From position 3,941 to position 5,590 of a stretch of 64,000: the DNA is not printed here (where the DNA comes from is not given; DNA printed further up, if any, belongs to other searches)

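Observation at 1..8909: Candidate protein O-glycosylation cluster: FkbM MTase, GT9, AsnB-like amidotransferase, Wzy_C/O-antigen-ligase-family protein, giant Ser/Thr-rich surface protein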

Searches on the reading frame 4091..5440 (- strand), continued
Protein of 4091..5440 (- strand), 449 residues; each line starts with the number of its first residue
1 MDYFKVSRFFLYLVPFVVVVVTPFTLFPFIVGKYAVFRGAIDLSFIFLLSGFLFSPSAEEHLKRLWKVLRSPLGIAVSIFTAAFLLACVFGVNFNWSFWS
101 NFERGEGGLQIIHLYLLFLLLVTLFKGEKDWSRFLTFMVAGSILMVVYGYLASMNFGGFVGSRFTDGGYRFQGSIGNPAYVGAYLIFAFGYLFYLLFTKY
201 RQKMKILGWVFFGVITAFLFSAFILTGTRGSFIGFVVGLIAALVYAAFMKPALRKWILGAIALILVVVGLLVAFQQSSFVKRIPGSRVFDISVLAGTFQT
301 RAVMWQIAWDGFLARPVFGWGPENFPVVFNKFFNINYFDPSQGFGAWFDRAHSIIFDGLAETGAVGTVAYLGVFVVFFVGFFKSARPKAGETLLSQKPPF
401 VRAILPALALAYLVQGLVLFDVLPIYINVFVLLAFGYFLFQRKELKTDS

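Call 22: search_solved_structures(query=A1, max_evalue=10, show_alignments=3)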
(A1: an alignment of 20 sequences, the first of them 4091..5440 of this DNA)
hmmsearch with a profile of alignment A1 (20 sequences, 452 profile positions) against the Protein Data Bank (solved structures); distinct sequences matched with E-value up to 10: 3.
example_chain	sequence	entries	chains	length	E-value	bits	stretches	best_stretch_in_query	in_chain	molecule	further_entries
7tpg_B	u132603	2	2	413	1e-10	44.3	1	207-417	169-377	Putative cell surface polysaccharide polymerase/ligase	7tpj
9rmk_A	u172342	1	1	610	6.6e-07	31.7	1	135-372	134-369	Oligosaccharyltransferase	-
2mwt_A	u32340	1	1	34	0.38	12.7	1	54-79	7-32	Cathelicidin-like peptide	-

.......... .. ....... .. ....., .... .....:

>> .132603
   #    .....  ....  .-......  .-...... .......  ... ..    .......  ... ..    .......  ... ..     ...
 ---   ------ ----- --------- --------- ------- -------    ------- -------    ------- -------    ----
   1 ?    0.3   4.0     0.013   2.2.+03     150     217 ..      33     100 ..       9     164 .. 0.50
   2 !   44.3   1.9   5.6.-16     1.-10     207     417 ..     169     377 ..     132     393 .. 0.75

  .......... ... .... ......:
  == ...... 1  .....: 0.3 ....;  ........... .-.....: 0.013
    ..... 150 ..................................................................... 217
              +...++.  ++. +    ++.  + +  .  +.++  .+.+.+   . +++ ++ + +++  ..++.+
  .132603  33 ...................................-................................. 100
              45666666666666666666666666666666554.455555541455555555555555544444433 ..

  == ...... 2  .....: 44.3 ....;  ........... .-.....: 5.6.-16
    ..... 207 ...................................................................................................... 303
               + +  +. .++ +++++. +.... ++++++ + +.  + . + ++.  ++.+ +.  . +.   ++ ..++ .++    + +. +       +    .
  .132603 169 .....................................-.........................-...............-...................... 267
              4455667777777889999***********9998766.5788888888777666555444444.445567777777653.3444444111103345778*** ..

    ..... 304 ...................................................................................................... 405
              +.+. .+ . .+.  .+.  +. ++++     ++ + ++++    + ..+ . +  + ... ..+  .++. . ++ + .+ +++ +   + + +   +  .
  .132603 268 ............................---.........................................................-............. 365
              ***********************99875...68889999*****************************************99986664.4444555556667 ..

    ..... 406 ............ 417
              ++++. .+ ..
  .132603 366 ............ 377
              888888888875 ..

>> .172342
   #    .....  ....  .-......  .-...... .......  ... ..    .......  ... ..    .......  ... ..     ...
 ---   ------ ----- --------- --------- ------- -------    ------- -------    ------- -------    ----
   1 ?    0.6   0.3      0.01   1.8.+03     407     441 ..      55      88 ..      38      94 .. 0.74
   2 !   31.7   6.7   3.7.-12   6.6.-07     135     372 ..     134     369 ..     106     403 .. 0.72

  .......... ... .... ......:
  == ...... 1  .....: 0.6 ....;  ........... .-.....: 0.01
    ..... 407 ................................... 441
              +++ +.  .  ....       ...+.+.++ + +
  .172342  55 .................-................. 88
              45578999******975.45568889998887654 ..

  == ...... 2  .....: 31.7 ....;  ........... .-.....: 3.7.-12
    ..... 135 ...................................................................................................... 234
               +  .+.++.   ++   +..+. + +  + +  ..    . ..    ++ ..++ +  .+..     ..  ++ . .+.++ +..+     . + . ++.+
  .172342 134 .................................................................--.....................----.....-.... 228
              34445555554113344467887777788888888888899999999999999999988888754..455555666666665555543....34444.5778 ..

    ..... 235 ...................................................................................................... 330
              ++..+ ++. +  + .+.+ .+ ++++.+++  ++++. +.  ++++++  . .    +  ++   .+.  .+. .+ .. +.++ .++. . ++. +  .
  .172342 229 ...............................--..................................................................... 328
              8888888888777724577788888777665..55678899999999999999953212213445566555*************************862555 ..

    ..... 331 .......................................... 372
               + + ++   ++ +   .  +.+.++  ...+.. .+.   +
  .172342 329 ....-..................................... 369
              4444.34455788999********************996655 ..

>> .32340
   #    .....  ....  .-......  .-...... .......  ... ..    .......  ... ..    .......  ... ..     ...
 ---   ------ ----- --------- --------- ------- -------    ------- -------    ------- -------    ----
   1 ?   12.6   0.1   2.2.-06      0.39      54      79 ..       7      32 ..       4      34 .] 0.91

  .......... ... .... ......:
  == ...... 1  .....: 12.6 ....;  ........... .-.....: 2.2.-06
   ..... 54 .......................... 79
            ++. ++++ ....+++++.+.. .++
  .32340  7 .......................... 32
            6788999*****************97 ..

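Call 59: find_encoding_contigs(protein=P0045, flank=10000, max_places=1)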
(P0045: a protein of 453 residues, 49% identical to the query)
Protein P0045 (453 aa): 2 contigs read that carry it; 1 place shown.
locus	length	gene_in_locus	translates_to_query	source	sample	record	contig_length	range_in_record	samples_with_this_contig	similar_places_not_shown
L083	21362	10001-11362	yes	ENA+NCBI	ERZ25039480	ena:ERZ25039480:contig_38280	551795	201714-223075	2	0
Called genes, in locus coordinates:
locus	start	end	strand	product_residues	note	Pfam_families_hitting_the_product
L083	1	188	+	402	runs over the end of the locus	PF00266:Aminotran_5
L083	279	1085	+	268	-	PF04402:SIMPL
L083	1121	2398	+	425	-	PF10459:Peptidase_S46 (faint), PF00089:Trypsin, PF13365:Trypsin_2, PF13180:PDZ_2, PF00595:PDZ (weak), PF17820:PDZ_6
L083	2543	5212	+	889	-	PF02861:Clp_N, PF13191:AAA_16 (weak), PF00004:AAA, PF17871:AAA_lid_9, PF00004:AAA, PF07724:AAA_2, PF07728:AAA_5, PF10431:ClpB_D2-small, +9 more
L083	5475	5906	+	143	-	-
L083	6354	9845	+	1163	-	-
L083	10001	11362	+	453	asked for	PF04932:Wzy_C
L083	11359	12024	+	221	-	-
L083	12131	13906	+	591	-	PF02310:B12-binding, PF04055:Radical_SAM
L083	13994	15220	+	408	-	PF01075:Glyco_transf_9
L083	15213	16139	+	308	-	PF08003:Methyltransf_9 (faint), PF01209:Ubie_methyltran (weak), PF13489:Methyltransf_23, PF08241:Methyltransf_11, PF08242:Methyltransf_12, PF13649:Methyltransf_25, PF13847:Methyltransf_31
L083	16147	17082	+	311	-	PF05050:Methyltransf_21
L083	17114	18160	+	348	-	PF01370:Epimerase, PF04321:RmlD_sub_bind (weak), PF16363:GDP_Man_Dehyd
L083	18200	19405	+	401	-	PF00534:Glycos_transf_1, PF13692:Glyco_trans_1_4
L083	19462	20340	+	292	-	PF00106:adh_short, PF01073:3Beta_HSD, PF01370:Epimerase, PF02719:Polysacc_synt_2, PF04321:RmlD_sub_bind, PF05368:NmrA (weak), PF13460:NAD_binding_10, PF16363:GDP_Man_Dehyd, +1 more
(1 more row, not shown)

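Call 60: find_encoding_contigs(protein=P0003, flank=10000, max_places=1)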
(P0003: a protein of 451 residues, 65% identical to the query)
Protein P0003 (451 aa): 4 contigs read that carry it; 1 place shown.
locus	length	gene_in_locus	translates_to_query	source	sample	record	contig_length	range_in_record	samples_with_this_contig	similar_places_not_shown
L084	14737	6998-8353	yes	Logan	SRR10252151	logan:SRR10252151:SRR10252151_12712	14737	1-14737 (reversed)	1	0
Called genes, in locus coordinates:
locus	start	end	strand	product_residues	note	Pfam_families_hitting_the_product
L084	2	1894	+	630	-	?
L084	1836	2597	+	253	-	PF18900:DUF5656 (weak)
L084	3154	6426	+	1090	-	PF01471:PG_binding_1 (weak)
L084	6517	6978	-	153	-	PF13366:PDDEXK_3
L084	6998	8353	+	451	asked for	PF04932:Wzy_C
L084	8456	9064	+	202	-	PF14559:TPR_19 (weak)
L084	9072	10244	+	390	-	PF01041:DegT_DnrJ_EryC1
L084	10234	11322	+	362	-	PF01370:Epimerase, PF04321:RmlD_sub_bind, PF16363:GDP_Man_Dehyd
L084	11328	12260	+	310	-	PF01370:Epimerase, PF04321:RmlD_sub_bind (weak), PF16363:GDP_Man_Dehyd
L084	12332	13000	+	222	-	PF05050:Methyltransf_21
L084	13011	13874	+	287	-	PF01531:Glyco_transf_11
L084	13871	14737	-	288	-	?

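Call 61: predict_structure(alignment_id=A5)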
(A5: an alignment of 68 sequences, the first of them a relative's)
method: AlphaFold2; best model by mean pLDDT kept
length: 645 residues; sequences in the alignment: 68
mean_pLDDT: 92.4   pTM: 0.92
mean pLDDT of the five models: 92.4, 92.4, 91.6, 91.5, 91.2
residues with pLDDT >= 90: 523; 70-90: 96; 50-70: 25; < 50: 1
segments of 3 or more residues with pLDDT < 50: none
pLDDT, mean of each block of 10 residues (from residue 1): 81 98 83 77 97 97 91 96 98 95 77 94 98 96 98 97 92 93 94 98 93 96 98 93 96 90 91 93 92 81 83 96 95 93 87 76 95 97 91 77 97 90 95 96 69 88 97 93 92 94 96 89 95 94 97 94 98 96 98 96 97 97 97 96 90
secondary structure, 60 per line:
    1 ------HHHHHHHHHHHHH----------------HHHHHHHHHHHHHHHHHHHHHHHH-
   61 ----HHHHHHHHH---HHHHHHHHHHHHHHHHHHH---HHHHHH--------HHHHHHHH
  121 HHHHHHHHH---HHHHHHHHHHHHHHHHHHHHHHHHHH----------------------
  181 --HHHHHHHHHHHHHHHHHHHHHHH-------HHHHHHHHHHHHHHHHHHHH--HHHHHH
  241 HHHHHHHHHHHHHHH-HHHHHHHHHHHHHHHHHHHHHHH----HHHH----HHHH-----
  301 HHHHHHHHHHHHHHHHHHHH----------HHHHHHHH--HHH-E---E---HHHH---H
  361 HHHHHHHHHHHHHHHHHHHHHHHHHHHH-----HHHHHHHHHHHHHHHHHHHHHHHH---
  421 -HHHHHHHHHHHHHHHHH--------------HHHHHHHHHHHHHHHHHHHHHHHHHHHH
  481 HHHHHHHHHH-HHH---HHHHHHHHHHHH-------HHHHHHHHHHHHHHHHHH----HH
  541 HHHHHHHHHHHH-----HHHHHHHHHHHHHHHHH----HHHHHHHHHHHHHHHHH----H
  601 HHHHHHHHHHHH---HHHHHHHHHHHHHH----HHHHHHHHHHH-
elements in order: H7-19 H36-59 H65-73 H77-95 H99-104 H113-129 H133-158 H183-205 H213-232 H235-255 H257-279 H284-287 H292-295 H301-320 H331-338 H353-356 H360-388 H394-417 H422-438 H453-490 H498-509 H517-534 H539-552 H558-574 H579-595 H600-612 H616-629 H634-644

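Call 64: fold_search(model_id=the predicted structure, library=pdb)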
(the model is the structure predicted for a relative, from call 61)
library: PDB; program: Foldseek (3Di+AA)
matches with E <= 10: 931; with E <= 0.001: 1
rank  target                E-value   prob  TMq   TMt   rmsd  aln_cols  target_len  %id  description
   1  7tpg_B                1.3e-05  1.00  0.42  0.62   6.5       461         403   18  Single-Particle Cryo-EM Structure of the WaaL O-antigen ligase in its ligand bound state (released 2022-04-06)
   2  2gw1_A                3.7e-02  0.93  0.18  0.22  29.7       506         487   11  Crystal Structure of the Yeast Tom70 (released 2006-06-27)
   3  6v8e_D                3.8e-02  1.00  0.15  0.70   3.8       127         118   20  Computationally designed C3-symmetric homotrimer from TPR repeat protein (released 2020-08-12)
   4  6t59_TT               4.0e-02  1.00  0.19  0.27  12.2       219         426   13  Structure of rabbit 80S ribosome translating beta-tubulin in complex with tetratricopeptide protein 5 and nascent cha (released 2019-11-27)
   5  6v8e_B                4.1e-02  1.00  0.16  0.72   3.6       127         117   20  Computationally designed C3-symmetric homotrimer from TPR repeat protein (released 2020-08-12)
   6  6v8e_A                4.1e-02  1.00  0.15  0.67   3.9       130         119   21  Computationally designed C3-symmetric homotrimer from TPR repeat protein (released 2020-08-12)
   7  1na0_A                4.3e-02  1.00  0.16  0.73   3.2       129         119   22  Design of Stable alpha-Helical Arrays from an Idealized TPR Motif (released 2003-06-03)
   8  7kdt_A                5.3e-02  0.69  0.15  0.18  24.0       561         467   10  Human Tom70 in complex with SARS CoV2 Orf9b (released 2020-10-21)
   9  9pkq_A                5.8e-02  0.75  0.15  0.18  23.5       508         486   11  Structure of the cytoplasmic domain of unliganded human Tom70, open and closed conformations (released 2026-03-18)
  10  4abn_B                6.0e-02  1.00  0.19  0.27  17.9       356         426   11  Crystal structure of full length mouse Strap (TTC5) (released 2012-01-25)
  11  9gzg_A                7.5e-02  1.00  0.16  0.52   6.8       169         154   14  Crystal structure of CTPR4E4 mutant (released 2025-10-15)
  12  6vfk_A                7.8e-02  1.00  0.16  0.72   3.4       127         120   19  De novo designed tetrahedral nanoparticle T33_dn10 displaying 4 copies of BG505-SOSIP trimer on the surface (released 2020-07-22)
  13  6vfh_A                8.1e-02  1.00  0.16  0.72   3.5       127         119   20  De novo designed tetrahedral nanoparticle T33_dn10 (released 2020-08-12)
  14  2dba_MODEL_1_A        8.7e-02  1.00  0.15  0.55   4.0       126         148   21  The solution structure of the tetratrico peptide repeat of human Smooth muscle cell associated protein-1, isof (released 2006-06-15)
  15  6q6g_K                8.7e-02  0.89  0.19  0.23  26.0       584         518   12  Cryo-EM structure of the APC/C-Cdc20-Cdk2-cyclinA2-Cks2 complex, the D1 box class (released 2019-09-11)
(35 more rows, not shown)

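Call 95: search_protein_families(library=pfam, proteins=[window:4091-5440:-, P0050], max_evalue=5)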
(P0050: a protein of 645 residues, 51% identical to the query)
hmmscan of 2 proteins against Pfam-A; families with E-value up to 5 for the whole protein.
window:4091-5440:- (449 aa): 1 family
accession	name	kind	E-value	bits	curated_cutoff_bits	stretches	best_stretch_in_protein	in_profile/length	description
PF04932.20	Wzy_C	-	1.2e-18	67.8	31.7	1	217-371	4-149/149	O-Antigen ligase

P0050 (645 aa): 4 families
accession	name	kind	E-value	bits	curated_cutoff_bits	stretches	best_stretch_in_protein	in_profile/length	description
PF04932.20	Wzy_C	-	1.9e-17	63.9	31.7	1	221-377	2-149/149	O-Antigen ligase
PF14559.12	TPR_19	-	0.018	15.8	25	1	579-633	4-58/68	Tetratricopeptide repeat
PF13428.12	TPR_14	-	0.13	13.5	23.5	1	602-640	3-41/44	Tetratricopeptide repeat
PF20308.4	TPR-S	-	0.22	12.6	27.6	1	557-610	50-99/102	Tetratricopeptide Repeats-Sensor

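Call 103: find_encoding_contigs(protein=P0050, flank=10000, max_places=1)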
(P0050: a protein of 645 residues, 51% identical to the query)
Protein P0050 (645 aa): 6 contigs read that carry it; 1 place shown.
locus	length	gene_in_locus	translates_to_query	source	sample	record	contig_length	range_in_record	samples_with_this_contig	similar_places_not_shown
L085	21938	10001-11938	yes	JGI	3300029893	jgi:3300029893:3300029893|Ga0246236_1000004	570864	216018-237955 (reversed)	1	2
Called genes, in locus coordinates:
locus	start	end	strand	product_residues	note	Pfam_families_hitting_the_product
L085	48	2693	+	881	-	PF02861:Clp_N, PF13191:AAA_16 (weak), PF23569:NBD_SMAX1 (weak), PF00004:AAA, PF17871:AAA_lid_9, PF07724:AAA_2, PF07728:AAA_5, PF10431:ClpB_D2-small, +9 more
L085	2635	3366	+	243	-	-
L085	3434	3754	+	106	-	PF05635:23S_rRNA_IVP, PF22296:bAvd (weak)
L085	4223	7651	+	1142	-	PF01471:PG_binding_1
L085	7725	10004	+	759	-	PF04932:Wzy_C, PF13432:TPR_16 (faint), PF07719:TPR_2 (faint)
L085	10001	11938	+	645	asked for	PF04932:Wzy_C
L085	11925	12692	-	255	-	PF01522:Polysacc_deac_1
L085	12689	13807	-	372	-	PF13439:Glyco_transf_4, PF13579:Glyco_trans_4_4, PF13524:Glyco_trans_1_2 (faint), PF20706:GT4-conflict (weak), PF00534:Glycos_transf_1, PF13692:Glyco_trans_1_4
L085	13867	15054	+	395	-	PF00534:Glycos_transf_1, PF13692:Glyco_trans_1_4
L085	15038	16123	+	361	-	PF13524:Glyco_trans_1_2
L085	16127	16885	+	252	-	PF13489:Methyltransf_23, PF02353:CMAS (weak), PF13649:Methyltransf_25, PF13847:Methyltransf_31, PF08241:Methyltransf_11, PF08242:Methyltransf_12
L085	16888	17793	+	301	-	PF01073:3Beta_HSD, PF01370:Epimerase, PF02719:Polysacc_synt_2, PF04321:RmlD_sub_bind, PF05368:NmrA, PF13460:NAD_binding_10, PF16363:GDP_Man_Dehyd, PF07993:NAD_binding_4 (weak)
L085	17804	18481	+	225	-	PF13489:Methyltransf_23 (weak), PF08241:Methyltransf_11, PF13649:Methyltransf_25 (weak)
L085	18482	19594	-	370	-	PF13439:Glyco_transf_4, PF13579:Glyco_trans_4_4, PF20706:GT4-conflict (weak), PF00534:Glycos_transf_1, PF13692:Glyco_trans_1_4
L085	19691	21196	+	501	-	PF02310:B12-binding, PF04055:Radical_SAM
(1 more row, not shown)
